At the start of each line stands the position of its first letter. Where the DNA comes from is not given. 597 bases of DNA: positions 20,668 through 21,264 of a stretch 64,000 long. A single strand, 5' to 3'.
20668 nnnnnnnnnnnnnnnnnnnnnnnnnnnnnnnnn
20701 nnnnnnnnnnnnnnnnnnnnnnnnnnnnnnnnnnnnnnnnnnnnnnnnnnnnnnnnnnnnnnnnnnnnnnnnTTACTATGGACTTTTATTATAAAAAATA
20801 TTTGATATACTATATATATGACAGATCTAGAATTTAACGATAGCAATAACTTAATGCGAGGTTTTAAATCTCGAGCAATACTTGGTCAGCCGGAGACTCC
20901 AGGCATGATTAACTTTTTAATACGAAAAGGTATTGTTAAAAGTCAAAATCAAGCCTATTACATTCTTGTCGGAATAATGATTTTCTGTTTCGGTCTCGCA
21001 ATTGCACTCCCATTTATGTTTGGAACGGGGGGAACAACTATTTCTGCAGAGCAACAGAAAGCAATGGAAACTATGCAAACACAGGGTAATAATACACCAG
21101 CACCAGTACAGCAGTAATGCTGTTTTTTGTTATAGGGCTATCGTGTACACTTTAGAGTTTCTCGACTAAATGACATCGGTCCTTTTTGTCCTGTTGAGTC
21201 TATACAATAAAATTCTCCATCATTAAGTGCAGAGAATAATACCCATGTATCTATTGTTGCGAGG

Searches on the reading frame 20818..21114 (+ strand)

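Call 7: search_protein_families(library=pfam, proteins=[window:20818-21114:+], max_evalue=1)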
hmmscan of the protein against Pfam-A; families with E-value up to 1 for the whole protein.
window:20818-21114:+ (99 aa): 1 family
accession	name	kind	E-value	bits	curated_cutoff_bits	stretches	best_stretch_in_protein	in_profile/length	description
PF20587.3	DUF6789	-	0.024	15.2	27.1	1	45-83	48-85/144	Family of unknown function (DUF6789)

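Call 8: search_protein_families(library=ncbifam, proteins=[window:20818-21114:+], max_evalue=1)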
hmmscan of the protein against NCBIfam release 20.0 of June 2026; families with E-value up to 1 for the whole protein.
window:20818-21114:+ (99 aa): 0 families
